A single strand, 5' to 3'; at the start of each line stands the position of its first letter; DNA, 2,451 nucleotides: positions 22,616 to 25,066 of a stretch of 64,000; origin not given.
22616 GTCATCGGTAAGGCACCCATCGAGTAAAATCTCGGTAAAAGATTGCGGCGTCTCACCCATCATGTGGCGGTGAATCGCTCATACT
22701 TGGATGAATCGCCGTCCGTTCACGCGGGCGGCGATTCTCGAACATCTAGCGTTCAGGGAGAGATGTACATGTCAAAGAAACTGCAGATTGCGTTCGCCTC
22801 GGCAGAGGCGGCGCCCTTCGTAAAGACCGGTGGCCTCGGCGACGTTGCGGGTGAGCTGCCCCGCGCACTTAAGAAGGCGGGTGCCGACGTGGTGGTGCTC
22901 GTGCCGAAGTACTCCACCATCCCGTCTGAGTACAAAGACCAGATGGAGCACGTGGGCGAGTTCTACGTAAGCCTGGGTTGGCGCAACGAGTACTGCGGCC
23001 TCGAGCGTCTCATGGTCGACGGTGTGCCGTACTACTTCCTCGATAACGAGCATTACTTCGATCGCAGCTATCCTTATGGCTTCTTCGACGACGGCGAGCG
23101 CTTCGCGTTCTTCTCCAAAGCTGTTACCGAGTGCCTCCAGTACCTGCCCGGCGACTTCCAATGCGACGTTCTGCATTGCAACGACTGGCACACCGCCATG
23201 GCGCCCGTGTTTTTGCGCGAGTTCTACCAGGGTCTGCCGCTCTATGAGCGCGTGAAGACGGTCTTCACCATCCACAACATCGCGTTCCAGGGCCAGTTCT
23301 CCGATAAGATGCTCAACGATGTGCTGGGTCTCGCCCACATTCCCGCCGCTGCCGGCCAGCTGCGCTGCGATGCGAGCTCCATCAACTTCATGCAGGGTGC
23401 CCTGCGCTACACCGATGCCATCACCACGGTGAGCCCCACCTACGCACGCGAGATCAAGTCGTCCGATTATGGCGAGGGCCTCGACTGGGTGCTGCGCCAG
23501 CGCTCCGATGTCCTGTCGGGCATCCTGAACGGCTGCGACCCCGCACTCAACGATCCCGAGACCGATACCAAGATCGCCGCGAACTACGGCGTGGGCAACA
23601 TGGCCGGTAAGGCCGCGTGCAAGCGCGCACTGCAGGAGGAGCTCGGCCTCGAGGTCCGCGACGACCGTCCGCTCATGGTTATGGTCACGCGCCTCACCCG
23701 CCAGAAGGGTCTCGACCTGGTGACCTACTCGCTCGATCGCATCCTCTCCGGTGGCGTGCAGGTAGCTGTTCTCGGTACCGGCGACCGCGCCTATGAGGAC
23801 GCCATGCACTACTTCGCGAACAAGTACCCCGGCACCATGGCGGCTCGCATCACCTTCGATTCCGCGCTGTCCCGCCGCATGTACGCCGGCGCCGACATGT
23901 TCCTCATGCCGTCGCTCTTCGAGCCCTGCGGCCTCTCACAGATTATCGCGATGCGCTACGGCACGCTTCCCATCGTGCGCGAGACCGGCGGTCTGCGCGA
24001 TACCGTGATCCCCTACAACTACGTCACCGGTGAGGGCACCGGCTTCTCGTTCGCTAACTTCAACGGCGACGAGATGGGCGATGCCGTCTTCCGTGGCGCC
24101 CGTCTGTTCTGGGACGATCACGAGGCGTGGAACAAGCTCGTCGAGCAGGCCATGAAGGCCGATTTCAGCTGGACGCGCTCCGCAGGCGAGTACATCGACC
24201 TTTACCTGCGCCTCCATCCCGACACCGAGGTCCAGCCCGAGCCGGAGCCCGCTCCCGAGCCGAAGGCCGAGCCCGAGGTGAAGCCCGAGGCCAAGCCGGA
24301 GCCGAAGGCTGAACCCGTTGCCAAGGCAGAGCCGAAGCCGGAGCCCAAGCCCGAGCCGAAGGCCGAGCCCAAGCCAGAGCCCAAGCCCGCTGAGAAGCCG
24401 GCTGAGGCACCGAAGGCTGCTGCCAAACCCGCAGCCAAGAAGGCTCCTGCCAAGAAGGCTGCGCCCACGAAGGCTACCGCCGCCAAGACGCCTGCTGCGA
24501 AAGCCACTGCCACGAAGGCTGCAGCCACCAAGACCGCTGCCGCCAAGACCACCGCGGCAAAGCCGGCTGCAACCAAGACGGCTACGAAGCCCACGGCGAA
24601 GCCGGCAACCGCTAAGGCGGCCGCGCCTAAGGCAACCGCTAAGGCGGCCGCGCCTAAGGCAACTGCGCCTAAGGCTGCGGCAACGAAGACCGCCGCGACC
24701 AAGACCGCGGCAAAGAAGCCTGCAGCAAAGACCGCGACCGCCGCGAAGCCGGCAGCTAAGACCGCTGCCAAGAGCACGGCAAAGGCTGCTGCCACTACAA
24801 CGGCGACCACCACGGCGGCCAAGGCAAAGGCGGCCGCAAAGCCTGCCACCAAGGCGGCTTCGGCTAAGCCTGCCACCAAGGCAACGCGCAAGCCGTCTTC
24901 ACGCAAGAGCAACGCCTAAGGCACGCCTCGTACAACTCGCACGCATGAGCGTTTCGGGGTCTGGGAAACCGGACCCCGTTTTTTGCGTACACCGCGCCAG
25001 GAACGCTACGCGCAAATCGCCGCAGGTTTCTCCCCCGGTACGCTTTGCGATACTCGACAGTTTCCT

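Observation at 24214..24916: Glycogen synthase carries a roughly 235-residue two-part low-complexity tail: a PEPK-type zwitterionic segment followed by a histone-H1-like Ala/Lys/Thr/Pro polycationic segment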

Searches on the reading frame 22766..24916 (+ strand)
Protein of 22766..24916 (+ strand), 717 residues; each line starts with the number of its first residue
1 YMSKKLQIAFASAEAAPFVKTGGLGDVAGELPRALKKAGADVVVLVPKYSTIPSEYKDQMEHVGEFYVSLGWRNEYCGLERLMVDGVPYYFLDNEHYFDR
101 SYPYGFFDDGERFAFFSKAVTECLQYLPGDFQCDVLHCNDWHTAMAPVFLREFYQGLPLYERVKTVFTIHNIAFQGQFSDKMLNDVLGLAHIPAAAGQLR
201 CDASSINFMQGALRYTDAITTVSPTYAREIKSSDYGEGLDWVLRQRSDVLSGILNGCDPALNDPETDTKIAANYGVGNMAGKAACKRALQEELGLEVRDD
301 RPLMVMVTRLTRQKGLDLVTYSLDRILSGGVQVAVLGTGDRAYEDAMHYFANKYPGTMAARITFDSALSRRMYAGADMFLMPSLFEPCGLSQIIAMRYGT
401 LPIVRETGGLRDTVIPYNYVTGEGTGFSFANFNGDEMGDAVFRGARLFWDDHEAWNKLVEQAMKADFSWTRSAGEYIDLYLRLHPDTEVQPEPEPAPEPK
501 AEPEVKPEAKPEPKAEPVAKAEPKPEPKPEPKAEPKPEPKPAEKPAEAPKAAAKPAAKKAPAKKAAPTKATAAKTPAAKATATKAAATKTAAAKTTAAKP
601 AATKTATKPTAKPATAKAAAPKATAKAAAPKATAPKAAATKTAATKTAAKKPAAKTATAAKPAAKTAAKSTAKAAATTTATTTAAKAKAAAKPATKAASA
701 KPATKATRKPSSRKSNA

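Call 5: search_protein_families(library=pfam, proteins=[window:22766-24916:+], max_evalue=0.01)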
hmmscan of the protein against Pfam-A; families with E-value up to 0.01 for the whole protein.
window:22766-24916:+ (717 aa): 6 families
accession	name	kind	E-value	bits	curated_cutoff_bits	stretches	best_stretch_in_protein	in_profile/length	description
PF08323.17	Glyco_transf_5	-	9.6e-83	278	22.7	1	7-245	1-239/239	Starch synthase catalytic domain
PF00534.26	Glycos_transf_1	-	2.4e-12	47.2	26.4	1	297-440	11-151/172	Glycosyl transferases group 1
PF13692.12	Glyco_trans_1_4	-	1.1e-08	35.8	27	1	302-440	2-135/142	Glycosyl transferases group 1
PF13439.12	Glyco_transf_4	-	2e-08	34.9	28.5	1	22-232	2-150/170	Glycosyltransferase Family 4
PF13579.12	Glyco_trans_4_4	-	3.1e-08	34.6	29.7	1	22-230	1-142/158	Glycosyl transferase 4-like domain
PF05887.16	Trypan_PARP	-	0.0044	17.5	100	1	487-560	57-127/134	Procyclic acidic repetitive protein (PARP)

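Call 8: find_homologous_proteins(query=window:22766-24916:+, max_evalue=1e-20)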
Query window:22766-24916:+ (717 aa): 8000 proteins with E <= 1e-20 among 8000 candidates; the best 120 are listed.
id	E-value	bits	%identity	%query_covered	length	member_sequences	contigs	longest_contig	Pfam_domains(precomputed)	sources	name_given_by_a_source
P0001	0.0e+0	1528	97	100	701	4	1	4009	PF00534.27,PF13579.13,PF08323.18,PF13439.13,PF13692.13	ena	-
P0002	0.0e+0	1085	79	76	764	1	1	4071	PF00534.27,PF08323.18,PF13439.13,PF13692.13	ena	-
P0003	0.0e+0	1084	78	76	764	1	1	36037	PF00534.27,PF08323.18,PF13439.13,PF13692.13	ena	-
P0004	0.0e+0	1082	78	76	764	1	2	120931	PF00534.27,PF08323.18,PF13439.13,PF13692.13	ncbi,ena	-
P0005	0.0e+0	1079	77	77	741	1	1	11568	PF00534.27,PF08323.18,PF13692.13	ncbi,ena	-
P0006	0.0e+0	1076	85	68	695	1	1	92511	PF00534.27,PF13579.13,PF08323.18,PF13439.13,PF13692.13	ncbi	-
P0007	0.0e+0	1074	78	76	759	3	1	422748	PF00534.27,PF08323.18,PF13439.13,PF13692.13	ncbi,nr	ncbi:starch synthase [Collinsella sp. An268]|nr:starch synthase [Collinsella sp. An268]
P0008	0.0e+0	1069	79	78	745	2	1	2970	PF00534.27,PF08323.18,PF13692.13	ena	-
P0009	0.0e+0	1063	76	73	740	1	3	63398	PF00534.27,PF08323.18,PF13692.13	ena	-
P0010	0.0e+0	1062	81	69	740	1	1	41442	PF00534.27,PF08323.18,PF13692.13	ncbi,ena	-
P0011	0.0e+0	1061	81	69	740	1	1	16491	PF00534.27,PF08323.18,PF13692.13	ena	-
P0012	0.0e+0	1058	79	74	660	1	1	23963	PF00534.27,PF13579.13,PF08323.18,PF13439.13,PF13692.13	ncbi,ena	-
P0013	0.0e+0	1057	83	68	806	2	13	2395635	PF00534.27,PF08323.18,PF13692.13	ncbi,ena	-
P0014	0.0e+0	1056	79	70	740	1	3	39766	PF00534.27,PF08323.18,PF13692.13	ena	-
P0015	0.0e+0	1045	67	97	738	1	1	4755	PF00534.27,PF08323.18,PF13439.13,PF13692.13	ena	-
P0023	0.0e+0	1036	76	74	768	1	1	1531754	PF00534.27,PF08323.18,PF13439.13,PF13692.13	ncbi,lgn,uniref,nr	ncbi:glycogen synthase GlgA [Enorma massiliensis]|uniref:glycogen synthase GlgA n=1 Tax=Enorma massi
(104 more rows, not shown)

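Call 19: find_encoding_contigs(protein=P0013, flank=10000, max_places=2)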
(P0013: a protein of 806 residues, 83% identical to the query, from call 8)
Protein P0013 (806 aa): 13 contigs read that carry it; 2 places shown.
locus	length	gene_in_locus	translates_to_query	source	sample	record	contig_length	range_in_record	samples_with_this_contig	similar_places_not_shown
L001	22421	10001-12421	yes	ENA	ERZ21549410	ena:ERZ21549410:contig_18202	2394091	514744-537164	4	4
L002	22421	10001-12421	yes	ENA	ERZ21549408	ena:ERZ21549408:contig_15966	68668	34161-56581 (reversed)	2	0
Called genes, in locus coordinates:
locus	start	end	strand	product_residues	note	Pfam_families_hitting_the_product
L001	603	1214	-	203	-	-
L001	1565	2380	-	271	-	PF04263:TPK_catalytic (faint), PF04265:TPK_B1_binding (weak)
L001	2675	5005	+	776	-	PF02922:CBM_48, PF00128:Alpha-amylase, PF02806:Alpha-amylase_C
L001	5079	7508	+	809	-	PF00343:Phosphorylase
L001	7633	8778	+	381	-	PF00483:NTP_transferase, PF12804:NTP_transf_3 (weak), PF24894:Hexapep_GlmU, PF25084:LbH_EIF2B (weak), PF25087:GMPPB_C (weak)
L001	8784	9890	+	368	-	PF00483:NTP_transferase, PF24894:Hexapep_GlmU, PF25084:LbH_EIF2B (weak), PF25087:GMPPB_C (weak)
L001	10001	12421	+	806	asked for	PF08323:Glyco_transf_5, PF00534:Glycos_transf_1, PF13692:Glyco_trans_1_4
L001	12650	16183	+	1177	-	PF00128:Alpha-amylase, PF02446:Glyco_hydro_77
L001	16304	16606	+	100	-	PF09723:Zn_ribbon_8, PF27353:MJ0401 (weak)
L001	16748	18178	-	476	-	PF01029:NusB, PF01189:Methyltr_RsmB-F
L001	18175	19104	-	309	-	PF00551:Formyl_trans_N, PF02911:Formyl_trans_C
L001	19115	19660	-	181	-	PF01327:Pep_deformylase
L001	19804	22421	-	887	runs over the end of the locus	PF17764:PriA_3primeBD, PF00270:DEAD, PF04851:ResIII, PF18319:Zn_ribbon_PriA (weak), PF00271:Helicase_C, PF18074:PriA_C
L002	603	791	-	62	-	-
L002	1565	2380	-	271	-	PF04263:TPK_catalytic (faint), PF04265:TPK_B1_binding (weak)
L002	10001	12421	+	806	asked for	PF08323:Glyco_transf_5, PF00534:Glycos_transf_1, PF13692:Glyco_trans_1_4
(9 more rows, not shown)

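Call 20: find_encoding_contigs(protein=P0023, flank=10000, max_places=2)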
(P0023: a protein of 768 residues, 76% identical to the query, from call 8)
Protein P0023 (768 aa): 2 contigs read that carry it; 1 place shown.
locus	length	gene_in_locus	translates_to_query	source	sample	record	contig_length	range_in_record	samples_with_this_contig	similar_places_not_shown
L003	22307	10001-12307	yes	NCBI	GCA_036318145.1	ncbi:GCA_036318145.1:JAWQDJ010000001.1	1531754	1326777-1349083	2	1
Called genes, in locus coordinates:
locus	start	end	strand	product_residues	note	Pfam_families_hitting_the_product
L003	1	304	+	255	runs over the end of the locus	PF01636:APH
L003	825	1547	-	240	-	PF04263:TPK_catalytic, PF04265:TPK_B1_binding (weak)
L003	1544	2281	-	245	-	PF00702:Hydrolase, PF12710:HAD, PF13419:HAD_2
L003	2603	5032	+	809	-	PF02922:CBM_48, PF00128:Alpha-amylase, PF02806:Alpha-amylase_C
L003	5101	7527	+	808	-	PF00343:Phosphorylase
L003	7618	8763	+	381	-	PF00483:NTP_transferase, PF12804:NTP_transf_3 (weak), PF24894:Hexapep_GlmU, PF25084:LbH_EIF2B (weak), PF25087:GMPPB_C (weak)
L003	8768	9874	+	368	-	PF00483:NTP_transferase (weak), PF24894:Hexapep_GlmU, PF25084:LbH_EIF2B (weak), PF25087:GMPPB_C (weak)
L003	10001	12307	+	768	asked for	PF08323:Glyco_transf_5, PF13439:Glyco_transf_4 (faint), PF00534:Glycos_transf_1, PF13692:Glyco_trans_1_4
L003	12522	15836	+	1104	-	PF00128:Alpha-amylase, PF02446:Glyco_hydro_77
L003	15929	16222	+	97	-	PF09723:Zn_ribbon_8, PF23458:DUF7130 (weak)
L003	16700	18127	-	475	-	PF01029:NusB, PF01189:Methyltr_RsmB-F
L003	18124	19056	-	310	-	PF00551:Formyl_trans_N, PF02911:Formyl_trans_C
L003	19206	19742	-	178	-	PF01327:Pep_deformylase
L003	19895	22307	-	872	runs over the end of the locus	PF17764:PriA_3primeBD, PF00270:DEAD, PF04851:ResIII, PF18319:Zn_ribbon_PriA (weak), PF00271:Helicase_C, PF18074:PriA_C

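Call 29: find_encoding_contigs(protein=P0001, flank=3000, max_places=2)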
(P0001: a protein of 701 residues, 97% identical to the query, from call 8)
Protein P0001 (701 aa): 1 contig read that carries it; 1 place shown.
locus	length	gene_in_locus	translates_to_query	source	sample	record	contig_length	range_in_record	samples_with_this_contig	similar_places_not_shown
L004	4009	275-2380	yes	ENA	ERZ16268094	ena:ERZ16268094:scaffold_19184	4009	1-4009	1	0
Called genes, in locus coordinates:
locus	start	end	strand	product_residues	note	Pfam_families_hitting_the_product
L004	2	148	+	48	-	?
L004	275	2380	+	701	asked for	PF08323:Glyco_transf_5, PF13439:Glyco_transf_4, PF13579:Glyco_trans_4_4 (weak), PF00534:Glycos_transf_1, PF13692:Glyco_trans_1_4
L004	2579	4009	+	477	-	?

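Call 48: predict_structure(alignment_id=A1)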
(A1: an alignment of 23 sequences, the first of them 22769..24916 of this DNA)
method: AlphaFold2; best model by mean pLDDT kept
length: 716 residues; sequences in the alignment: 23
mean_pLDDT: 45.2   pTM: 0.39
mean pLDDT of the five models: 45.2, 45.1, 42.1, 41.6, 40.8
residues with pLDDT >= 90: 12; 70-90: 76; 50-70: 110; < 50: 518
segments of 3 or more residues with pLDDT < 50: 20-24, 100-107, 168-281, 283-285, 291-470, 495-529, 531-533, 537-539, 541-553, 555-559, 561-565, 567-574, 576-598, 600-607, 609-611, 613-619, 621-628, 630-633, 635-650, 652-660, 662-691, 693-700, 702-716
pLDDT, mean of each block of 10 residues (from residue 1): 72 58 52 76 81 84 80 79 88 64 40 74 80 68 61 65 55 36 44 36 31 24 32 36 33 28 34 38 49 41 34 30 31 37 46 38 32 27 30 31 29 37 36 33 39 43 42 56 67 50 39 35 43 44 36 40 43 38 34 36 38 44 41 38 36 38 44 39 32 35 36 35
secondary structure, 60 per line:
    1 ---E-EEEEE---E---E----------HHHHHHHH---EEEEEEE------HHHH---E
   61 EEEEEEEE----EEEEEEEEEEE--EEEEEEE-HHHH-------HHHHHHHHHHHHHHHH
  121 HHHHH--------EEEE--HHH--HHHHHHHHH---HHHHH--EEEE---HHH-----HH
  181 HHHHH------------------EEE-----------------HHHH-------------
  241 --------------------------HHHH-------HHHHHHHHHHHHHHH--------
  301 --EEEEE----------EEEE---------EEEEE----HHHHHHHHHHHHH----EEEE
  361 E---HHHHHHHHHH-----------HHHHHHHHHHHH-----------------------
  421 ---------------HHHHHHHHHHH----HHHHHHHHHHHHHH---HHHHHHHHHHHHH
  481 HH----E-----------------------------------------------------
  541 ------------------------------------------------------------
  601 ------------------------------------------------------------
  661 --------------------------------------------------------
elements in order (helices of 4 or more, strands of 3 or more residues): E6-10 H29-36 E40-46 H53-56 E60-68 E73-83 E86-92 H94-97 H105-125 E134-137 H145-153 H157-161 E164-167 H179-185 E204-206 H224-227 H267-270 H278-292 E303-307 E318-321 E331-335 H340-352 E357-361 H365-374 H386-397 H436-446 H451-464 H468-482

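Call 69: search_solved_structures(query=window:22769-24916:+, max_evalue=1e-10)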
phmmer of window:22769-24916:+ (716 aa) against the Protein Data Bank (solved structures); distinct sequences matched with E-value up to 1e-10: 12.
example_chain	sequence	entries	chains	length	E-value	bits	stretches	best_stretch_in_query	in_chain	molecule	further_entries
3d1j_A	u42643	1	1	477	1.5e-87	297.8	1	6-482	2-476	Glycogen synthase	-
2qzs_A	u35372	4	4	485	3.4e-87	296.7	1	6-483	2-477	glycogen synthase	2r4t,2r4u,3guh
3cop_A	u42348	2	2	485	2.3e-86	293.9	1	6-483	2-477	Glycogen synthase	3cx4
1rzu_A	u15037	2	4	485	2.6e-86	293.8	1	8-482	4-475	Glycogen synthase 1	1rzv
6gne_A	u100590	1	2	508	6.2e-81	276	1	4-482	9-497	Probable starch synthase 4, chloroplastic/amyloplastic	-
4hln_A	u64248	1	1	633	2.6e-78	267.3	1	6-479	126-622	Starch synthase I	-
6gnf_A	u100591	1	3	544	2.2e-66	227.9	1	4-482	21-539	Glycogen synthase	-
3vue_A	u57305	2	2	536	1.1e-60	209.1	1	5-473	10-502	Granule-bound starch synthase 1, chloroplastic/amyloplastic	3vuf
6gng_A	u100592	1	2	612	3.1e-53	184.5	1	2-504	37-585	Granule-bound starch synthase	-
2bis_A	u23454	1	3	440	1.3e-16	63.4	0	298-479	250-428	GLGA GLYCOGEN SYNTHASE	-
3fro_A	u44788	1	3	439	1.4e-16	63.4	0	298-479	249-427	GlgA glycogen synthase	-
3l01_A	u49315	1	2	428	1.8e-16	63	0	298-479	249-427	GlgA glycogen synthase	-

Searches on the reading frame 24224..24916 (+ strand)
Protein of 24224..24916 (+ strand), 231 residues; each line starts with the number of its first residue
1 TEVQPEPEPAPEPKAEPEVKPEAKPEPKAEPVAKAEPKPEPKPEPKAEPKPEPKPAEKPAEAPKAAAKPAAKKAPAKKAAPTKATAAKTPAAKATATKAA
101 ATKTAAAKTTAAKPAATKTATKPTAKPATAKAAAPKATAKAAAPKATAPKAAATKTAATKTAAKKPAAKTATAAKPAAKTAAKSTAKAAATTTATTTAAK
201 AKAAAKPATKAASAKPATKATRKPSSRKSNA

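Call 36: search_protein_families(library=pfam, proteins=[window:24224-24916:+], max_evalue=10)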
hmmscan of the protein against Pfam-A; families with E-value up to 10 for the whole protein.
window:24224-24916:+ (231 aa): 2 families
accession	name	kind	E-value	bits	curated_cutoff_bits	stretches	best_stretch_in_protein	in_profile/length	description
PF05887.16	Trypan_PARP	-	0.0021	18.5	100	1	1-74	57-127/134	Procyclic acidic repetitive protein (PARP)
PF07382.16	HC2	-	1.8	9.1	40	0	64-215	8-184/194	Histone H1-like nucleoprotein HC2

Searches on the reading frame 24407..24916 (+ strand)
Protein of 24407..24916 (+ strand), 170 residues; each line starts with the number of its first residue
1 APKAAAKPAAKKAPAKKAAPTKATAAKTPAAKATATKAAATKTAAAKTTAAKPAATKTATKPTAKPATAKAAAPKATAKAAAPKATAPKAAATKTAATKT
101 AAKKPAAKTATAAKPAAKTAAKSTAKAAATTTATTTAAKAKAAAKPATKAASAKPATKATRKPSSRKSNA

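Call 36: search_protein_families(library=pfam, proteins=[window:24407-24916:+], max_evalue=10)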
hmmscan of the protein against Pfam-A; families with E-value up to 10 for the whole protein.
window:24407-24916:+ (170 aa): 2 families
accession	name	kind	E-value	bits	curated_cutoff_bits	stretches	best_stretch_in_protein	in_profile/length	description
PF07382.16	HC2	-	0.34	11.4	40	1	3-163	8-171/194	Histone H1-like nucleoprotein HC2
PF02095.21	Extensin_1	-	0.42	10.9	105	1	7-118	33-143/171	Extensin-like protein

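Call 60: find_homologous_proteins(query=window:24407-24916:+, max_evalue=0.001)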
Query window:24407-24916:+: the 8000 candidates sharing most words with the query were scored; none scored E <= 0.001.
